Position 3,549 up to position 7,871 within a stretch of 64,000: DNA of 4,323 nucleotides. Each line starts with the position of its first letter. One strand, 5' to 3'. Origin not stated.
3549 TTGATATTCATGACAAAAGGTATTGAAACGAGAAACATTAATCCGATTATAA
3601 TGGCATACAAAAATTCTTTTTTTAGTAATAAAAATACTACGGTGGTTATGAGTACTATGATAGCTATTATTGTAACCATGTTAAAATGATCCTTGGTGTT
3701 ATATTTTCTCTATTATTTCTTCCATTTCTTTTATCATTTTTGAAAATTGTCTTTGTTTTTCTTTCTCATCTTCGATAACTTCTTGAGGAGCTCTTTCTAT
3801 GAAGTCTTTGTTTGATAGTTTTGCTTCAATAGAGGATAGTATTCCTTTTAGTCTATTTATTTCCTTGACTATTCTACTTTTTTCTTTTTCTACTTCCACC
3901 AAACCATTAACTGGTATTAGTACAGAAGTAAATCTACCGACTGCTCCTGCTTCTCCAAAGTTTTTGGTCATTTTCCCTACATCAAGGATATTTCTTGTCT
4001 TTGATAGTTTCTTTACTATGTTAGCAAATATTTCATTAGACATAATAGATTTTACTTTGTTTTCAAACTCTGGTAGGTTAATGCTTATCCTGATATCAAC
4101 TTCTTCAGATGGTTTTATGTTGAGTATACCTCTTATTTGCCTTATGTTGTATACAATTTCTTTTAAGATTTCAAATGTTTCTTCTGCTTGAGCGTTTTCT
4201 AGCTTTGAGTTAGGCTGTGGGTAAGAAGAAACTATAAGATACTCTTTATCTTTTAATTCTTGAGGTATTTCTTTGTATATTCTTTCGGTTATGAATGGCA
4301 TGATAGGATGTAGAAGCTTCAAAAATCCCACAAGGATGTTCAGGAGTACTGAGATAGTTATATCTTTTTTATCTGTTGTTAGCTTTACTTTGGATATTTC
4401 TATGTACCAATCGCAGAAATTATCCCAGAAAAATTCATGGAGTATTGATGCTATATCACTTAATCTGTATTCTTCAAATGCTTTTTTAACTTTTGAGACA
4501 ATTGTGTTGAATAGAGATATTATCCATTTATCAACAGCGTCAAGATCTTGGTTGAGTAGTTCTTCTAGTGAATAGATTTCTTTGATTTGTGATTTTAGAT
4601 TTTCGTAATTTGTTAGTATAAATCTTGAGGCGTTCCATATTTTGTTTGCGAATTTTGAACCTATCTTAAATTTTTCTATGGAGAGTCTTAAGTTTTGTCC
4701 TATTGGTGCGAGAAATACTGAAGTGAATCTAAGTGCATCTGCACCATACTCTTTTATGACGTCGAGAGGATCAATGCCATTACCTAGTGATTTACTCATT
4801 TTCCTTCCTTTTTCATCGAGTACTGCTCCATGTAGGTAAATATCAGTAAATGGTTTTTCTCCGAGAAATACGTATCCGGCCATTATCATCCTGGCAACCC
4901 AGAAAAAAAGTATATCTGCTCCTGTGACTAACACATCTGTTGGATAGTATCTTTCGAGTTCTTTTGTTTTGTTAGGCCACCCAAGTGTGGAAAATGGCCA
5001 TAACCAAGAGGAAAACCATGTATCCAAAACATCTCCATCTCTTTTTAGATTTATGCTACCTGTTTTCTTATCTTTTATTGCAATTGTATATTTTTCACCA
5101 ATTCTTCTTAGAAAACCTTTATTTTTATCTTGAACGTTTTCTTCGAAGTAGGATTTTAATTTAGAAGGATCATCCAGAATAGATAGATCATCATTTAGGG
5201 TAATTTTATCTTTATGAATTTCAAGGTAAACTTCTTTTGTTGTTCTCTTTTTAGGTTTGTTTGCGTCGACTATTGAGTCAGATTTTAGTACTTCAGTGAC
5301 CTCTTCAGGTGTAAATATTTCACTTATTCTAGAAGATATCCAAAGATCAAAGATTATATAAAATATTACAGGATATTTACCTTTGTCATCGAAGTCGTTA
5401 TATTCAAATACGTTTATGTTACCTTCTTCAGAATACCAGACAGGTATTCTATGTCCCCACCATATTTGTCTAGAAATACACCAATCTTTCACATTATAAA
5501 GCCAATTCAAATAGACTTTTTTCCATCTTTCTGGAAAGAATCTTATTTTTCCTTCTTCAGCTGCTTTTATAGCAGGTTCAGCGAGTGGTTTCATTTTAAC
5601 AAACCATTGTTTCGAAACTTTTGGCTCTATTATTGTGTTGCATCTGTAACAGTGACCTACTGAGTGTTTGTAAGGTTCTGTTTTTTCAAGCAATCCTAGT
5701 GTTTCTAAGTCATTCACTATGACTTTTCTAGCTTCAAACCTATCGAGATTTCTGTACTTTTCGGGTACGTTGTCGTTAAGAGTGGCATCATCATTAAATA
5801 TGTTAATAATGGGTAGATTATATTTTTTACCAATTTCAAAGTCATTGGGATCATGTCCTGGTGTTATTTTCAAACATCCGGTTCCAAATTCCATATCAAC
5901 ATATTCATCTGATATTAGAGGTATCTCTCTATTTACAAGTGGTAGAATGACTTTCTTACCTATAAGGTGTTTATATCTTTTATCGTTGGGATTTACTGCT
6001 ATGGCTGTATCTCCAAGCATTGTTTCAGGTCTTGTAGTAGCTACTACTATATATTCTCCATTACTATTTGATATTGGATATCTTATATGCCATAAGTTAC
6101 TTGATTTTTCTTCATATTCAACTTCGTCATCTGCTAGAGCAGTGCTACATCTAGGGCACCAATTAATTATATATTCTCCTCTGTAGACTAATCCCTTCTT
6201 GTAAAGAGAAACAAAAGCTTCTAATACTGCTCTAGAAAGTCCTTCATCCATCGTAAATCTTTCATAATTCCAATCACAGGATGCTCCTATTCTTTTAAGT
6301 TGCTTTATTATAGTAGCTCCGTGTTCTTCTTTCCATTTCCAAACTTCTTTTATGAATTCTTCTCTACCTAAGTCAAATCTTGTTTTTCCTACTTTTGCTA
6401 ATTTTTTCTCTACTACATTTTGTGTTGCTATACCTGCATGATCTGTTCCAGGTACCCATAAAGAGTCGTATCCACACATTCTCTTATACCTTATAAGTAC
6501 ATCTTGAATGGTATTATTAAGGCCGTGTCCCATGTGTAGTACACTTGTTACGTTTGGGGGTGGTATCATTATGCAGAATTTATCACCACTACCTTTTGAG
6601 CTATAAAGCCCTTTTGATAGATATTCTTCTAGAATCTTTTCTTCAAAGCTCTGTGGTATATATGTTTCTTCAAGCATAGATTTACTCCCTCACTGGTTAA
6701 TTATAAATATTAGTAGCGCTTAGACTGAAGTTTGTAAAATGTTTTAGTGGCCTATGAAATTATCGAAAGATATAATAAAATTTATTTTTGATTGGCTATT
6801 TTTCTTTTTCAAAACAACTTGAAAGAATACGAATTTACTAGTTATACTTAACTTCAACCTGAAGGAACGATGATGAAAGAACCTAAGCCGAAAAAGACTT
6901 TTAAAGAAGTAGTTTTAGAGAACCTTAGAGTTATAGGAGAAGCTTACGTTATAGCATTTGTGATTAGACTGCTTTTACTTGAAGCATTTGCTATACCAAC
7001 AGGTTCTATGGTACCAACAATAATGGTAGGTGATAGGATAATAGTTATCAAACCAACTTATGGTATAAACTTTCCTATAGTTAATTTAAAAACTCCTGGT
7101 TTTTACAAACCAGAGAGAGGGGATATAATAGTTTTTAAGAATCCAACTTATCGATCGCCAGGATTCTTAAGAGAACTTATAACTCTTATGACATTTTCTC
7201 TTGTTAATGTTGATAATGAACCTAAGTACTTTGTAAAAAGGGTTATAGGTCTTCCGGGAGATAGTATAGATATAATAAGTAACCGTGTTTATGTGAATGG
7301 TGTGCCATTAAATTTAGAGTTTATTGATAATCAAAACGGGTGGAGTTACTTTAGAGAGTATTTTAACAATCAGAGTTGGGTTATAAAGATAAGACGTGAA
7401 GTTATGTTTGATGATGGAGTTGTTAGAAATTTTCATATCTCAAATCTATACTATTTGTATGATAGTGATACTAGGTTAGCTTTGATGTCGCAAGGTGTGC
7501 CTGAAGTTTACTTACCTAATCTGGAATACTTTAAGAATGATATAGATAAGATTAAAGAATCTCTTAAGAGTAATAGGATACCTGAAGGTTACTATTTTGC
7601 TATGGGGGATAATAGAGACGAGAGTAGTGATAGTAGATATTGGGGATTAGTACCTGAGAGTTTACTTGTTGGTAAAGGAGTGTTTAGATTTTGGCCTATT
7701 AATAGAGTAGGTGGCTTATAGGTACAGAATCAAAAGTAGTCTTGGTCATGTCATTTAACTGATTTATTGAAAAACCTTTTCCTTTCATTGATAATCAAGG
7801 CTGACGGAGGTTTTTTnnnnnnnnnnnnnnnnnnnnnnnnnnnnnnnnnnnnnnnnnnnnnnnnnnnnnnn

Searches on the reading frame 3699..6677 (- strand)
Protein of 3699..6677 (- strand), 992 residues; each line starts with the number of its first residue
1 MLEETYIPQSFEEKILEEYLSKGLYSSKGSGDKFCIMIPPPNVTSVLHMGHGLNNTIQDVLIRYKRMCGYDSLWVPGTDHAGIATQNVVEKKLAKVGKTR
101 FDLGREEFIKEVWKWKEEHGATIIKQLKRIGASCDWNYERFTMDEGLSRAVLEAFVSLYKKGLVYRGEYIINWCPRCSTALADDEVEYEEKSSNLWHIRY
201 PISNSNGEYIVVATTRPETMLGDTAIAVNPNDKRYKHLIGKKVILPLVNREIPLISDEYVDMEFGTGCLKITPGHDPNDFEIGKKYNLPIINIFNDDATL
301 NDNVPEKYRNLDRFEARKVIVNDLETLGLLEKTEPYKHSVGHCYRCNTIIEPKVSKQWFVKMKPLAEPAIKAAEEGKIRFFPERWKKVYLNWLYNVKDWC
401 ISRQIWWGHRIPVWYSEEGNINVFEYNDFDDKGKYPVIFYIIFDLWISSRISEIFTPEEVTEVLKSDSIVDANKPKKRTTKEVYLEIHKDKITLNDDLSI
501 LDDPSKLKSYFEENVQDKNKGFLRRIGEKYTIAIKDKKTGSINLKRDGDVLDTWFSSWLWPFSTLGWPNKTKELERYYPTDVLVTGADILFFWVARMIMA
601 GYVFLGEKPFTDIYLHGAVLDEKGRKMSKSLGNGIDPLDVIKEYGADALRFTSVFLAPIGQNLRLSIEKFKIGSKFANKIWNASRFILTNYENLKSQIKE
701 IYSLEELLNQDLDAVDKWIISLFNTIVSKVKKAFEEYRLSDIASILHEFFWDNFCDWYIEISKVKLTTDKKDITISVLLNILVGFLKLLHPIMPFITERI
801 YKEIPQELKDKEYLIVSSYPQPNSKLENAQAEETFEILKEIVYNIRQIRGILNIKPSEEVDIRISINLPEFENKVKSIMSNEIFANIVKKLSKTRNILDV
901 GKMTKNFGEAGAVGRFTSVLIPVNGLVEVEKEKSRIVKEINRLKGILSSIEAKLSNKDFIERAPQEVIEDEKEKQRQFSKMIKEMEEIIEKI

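Call 55: search_protein_families(library=pfam, proteins=[window:3699-6677:-], max_evalue=0.0001)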
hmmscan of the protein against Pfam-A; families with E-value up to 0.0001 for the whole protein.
window:3699-6677:- (992 aa): 6 families
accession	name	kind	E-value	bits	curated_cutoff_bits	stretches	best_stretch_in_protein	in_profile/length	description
PF00133.28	tRNA-synt_1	-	3.1e-142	474.6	22.7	2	24-421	16-254/414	tRNA synthetases class I (I, L, M and V)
PF08264.19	Anticodon_1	-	7.3e-40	136.7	25.1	1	716-863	1-147/148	Anticodon-binding domain of tRNA ligase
PF09334.17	tRNA-synt_1g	-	5e-26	91.8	20.1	2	41-187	8-136/391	tRNA synthetases class I (M)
PF13603.12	tRNA-synt_1_2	-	2.4e-12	47.1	25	1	239-298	85-144/185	Leucyl-tRNA synthetase, editing domain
PF10458.14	Val_tRNA-synt_C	-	8.7e-12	45.6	25.9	1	929-991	2-64/66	Valyl tRNA synthetase tRNA binding arm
PF01406.26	tRNA-synt_1e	-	2.2e-08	34.3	27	1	581-652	209-279/301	tRNA synthetases class I (C) catalytic domain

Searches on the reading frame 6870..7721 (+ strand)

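Call 55: search_protein_families(library=pfam, proteins=[window:6870-7721:+], max_evalue=0.0001)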
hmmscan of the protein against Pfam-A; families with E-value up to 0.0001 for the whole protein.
window:6870-7721:+ (283 aa): 1 family
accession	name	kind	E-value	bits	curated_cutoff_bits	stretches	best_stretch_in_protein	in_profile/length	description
PF10502.14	Peptidase_S26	-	5.9e-45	153.7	22.9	1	17-275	3-168/168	Signal peptidase, peptidase S26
